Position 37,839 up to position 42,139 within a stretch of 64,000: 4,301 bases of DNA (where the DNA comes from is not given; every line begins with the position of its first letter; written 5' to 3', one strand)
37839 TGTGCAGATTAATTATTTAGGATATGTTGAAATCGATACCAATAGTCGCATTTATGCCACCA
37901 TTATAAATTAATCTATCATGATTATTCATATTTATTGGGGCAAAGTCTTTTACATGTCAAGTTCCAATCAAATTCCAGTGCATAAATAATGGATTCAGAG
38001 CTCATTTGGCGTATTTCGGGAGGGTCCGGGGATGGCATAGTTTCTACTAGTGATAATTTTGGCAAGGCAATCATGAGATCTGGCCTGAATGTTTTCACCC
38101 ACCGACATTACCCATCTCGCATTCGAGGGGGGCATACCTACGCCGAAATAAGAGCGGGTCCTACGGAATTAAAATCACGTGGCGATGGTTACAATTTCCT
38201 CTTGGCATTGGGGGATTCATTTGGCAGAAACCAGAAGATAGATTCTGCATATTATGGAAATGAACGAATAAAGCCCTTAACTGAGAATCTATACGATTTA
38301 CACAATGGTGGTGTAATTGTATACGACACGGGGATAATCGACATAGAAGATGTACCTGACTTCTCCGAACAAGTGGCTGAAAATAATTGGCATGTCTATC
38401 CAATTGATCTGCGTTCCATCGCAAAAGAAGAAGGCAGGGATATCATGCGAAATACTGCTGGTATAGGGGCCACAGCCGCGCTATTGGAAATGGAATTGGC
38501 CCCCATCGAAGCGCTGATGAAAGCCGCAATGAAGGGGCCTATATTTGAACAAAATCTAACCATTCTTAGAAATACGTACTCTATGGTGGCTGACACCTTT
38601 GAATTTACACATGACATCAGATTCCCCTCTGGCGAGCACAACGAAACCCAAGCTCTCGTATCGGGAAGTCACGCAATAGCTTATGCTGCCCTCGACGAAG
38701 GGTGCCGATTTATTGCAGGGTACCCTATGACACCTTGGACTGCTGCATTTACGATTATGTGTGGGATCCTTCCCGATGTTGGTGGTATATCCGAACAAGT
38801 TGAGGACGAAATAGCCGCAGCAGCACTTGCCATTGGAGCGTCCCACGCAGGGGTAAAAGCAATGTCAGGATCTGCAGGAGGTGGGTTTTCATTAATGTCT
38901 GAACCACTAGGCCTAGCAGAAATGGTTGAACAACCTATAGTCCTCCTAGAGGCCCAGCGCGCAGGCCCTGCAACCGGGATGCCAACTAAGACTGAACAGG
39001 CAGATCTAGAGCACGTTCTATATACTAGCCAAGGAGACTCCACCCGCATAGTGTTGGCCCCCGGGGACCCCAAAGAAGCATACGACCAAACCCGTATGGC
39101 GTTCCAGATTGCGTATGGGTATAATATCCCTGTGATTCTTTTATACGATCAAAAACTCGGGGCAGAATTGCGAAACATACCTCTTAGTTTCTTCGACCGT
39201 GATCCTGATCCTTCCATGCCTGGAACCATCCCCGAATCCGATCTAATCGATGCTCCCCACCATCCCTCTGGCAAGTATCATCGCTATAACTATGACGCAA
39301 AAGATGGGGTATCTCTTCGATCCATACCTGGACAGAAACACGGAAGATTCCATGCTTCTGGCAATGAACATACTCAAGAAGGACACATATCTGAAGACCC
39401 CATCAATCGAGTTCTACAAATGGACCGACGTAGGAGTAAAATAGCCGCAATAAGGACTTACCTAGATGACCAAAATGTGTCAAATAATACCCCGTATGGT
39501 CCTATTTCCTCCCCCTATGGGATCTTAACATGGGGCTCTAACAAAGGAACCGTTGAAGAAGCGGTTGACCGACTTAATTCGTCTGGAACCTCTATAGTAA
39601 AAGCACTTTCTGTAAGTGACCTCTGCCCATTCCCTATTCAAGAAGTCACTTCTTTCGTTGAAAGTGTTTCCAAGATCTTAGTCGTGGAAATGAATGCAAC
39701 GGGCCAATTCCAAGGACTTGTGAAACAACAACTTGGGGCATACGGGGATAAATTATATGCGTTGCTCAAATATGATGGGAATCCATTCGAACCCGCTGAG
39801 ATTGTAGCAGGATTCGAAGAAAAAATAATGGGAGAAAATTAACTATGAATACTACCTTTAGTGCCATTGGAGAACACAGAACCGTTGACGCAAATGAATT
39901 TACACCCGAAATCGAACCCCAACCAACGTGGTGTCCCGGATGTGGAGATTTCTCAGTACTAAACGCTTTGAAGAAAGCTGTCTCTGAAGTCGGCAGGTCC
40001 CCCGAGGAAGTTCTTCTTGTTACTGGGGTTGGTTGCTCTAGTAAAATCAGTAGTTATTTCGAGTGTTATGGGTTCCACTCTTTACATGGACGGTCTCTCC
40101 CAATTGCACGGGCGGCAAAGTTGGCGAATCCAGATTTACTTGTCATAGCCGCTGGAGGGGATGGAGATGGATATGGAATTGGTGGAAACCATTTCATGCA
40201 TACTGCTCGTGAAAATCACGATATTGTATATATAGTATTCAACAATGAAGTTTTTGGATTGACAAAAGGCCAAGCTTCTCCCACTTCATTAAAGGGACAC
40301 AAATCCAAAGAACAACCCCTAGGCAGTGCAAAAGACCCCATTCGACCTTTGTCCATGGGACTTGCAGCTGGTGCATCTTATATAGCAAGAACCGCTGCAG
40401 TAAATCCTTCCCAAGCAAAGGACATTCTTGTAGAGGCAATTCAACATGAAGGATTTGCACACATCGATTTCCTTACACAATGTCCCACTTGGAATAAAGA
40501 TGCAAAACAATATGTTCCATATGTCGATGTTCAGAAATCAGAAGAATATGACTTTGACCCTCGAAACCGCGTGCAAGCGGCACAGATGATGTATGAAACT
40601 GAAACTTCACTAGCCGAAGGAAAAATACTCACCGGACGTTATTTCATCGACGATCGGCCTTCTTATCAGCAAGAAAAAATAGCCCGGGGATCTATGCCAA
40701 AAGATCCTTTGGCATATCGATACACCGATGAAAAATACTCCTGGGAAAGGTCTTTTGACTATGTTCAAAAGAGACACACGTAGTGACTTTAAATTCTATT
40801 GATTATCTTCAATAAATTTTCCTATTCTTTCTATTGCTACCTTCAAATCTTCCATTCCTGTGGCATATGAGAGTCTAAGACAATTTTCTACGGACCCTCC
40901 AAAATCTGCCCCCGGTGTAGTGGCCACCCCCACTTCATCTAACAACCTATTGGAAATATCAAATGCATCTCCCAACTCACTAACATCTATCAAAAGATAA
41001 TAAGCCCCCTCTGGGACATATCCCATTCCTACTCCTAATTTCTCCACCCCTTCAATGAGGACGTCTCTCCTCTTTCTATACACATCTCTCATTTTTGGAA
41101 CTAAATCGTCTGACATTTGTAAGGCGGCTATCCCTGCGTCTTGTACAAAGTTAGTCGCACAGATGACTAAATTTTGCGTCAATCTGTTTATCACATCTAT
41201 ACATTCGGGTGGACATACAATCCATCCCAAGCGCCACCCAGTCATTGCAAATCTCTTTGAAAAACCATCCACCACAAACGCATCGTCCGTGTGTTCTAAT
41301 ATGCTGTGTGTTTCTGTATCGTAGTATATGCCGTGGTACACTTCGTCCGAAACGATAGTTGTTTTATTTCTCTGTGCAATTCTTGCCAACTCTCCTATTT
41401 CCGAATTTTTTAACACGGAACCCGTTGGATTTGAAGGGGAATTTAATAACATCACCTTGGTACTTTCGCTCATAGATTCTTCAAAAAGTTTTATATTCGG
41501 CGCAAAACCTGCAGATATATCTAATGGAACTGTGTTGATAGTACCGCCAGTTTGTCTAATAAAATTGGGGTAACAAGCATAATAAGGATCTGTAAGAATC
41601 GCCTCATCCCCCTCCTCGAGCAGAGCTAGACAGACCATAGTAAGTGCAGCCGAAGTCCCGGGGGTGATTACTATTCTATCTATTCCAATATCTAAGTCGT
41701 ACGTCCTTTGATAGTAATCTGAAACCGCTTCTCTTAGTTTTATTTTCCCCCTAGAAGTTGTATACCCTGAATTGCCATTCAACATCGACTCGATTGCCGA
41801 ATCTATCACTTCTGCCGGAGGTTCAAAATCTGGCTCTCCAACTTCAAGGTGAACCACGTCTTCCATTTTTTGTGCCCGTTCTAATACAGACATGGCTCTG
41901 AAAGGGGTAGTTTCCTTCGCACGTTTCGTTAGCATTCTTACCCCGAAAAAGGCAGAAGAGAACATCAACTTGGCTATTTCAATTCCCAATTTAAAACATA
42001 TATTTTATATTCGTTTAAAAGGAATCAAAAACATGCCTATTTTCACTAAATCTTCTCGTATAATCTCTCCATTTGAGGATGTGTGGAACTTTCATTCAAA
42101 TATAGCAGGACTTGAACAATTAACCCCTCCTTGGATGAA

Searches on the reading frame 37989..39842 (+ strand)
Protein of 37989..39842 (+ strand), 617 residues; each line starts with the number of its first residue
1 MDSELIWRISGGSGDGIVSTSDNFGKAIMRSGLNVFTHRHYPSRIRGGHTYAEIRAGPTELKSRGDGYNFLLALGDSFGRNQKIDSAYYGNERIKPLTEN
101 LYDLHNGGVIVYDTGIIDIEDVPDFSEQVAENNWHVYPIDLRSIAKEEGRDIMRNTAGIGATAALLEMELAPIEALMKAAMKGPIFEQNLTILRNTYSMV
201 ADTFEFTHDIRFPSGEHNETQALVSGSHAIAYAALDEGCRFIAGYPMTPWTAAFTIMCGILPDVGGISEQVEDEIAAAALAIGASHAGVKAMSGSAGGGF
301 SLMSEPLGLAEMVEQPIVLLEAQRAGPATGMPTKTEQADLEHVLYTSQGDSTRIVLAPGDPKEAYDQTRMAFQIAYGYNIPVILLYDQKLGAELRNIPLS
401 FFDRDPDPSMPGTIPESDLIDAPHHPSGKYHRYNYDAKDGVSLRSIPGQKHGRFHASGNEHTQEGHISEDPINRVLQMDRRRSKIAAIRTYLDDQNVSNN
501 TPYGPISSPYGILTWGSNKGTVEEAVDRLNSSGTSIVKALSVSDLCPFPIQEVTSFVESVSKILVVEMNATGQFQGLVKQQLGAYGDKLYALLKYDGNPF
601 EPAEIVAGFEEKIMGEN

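Call 76: search_protein_families(library=pfam, proteins=[window:37989-39842:+], max_evalue=0.00001)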
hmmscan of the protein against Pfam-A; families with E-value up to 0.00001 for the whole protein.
window:37989-39842:+ (617 aa): 3 families
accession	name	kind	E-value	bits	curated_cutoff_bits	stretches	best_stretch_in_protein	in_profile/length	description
PF01855.24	POR_N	-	1.2e-43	149.9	27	1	233-473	2-223/231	Pyruvate flavodoxin/ferredoxin oxidoreductase, thiamine diP-bdg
PF01558.24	POR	-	1.4e-30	107.1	27.4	1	14-197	2-172/173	Pyruvate ferredoxin/flavodoxin oxidoreductase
PF17147.9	PFOR_II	-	1.6e-07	32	27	1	511-579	4-75/102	Pyruvate:ferredoxin oxidoreductase core domain II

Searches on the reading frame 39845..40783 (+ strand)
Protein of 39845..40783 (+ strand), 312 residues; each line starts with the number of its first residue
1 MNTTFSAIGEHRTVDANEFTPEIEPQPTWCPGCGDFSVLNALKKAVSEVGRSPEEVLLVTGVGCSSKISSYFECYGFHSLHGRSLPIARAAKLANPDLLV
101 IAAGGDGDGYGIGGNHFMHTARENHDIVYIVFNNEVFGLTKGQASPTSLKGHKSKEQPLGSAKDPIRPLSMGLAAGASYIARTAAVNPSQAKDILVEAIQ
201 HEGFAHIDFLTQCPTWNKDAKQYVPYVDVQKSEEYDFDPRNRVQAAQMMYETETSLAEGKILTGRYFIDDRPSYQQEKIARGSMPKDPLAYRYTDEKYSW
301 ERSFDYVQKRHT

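Call 76: search_protein_families(library=pfam, proteins=[window:39845-40783:+], max_evalue=0.00001)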
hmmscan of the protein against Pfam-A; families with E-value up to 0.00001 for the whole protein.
window:39845-40783:+ (312 aa): 1 family
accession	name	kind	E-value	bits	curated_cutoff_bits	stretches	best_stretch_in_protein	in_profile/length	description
PF02775.26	TPP_enzyme_C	-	1.3e-27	96.9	21.9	1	62-209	2-151/151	Thiamine pyrophosphate enzyme, C-terminal TPP binding domain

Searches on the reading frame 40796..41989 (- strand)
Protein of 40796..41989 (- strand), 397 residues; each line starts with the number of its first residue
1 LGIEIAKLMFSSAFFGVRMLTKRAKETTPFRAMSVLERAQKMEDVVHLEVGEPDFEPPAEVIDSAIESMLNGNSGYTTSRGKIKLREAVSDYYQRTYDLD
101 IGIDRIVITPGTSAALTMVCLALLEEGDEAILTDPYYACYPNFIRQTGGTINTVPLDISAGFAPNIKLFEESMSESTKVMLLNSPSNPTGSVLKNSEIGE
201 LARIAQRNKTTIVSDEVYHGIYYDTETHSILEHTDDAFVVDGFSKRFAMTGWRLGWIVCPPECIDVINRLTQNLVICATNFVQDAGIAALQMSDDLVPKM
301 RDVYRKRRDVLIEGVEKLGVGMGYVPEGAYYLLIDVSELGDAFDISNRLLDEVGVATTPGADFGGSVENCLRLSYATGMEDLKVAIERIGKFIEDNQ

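Call 76: search_protein_families(library=pfam, proteins=[window:40796-41989:-], max_evalue=0.00001)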
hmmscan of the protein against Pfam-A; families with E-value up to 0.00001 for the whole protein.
window:40796-41989:- (397 aa): 3 families
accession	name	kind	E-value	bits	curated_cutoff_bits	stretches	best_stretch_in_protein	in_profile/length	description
PF00155.27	Aminotran_1_2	-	5.6e-65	220.3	19.7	1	44-389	2-361/361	Aminotransferase class I and II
PF01053.26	Cys_Met_Meta_PP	-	1.2e-08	34.3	27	1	105-218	69-176/381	Cys/Met metabolism PLP-dependent enzyme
PF00266.25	Aminotran_5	-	3.8e-06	26.6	21.5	1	104-204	62-167/371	Aminotransferase class-V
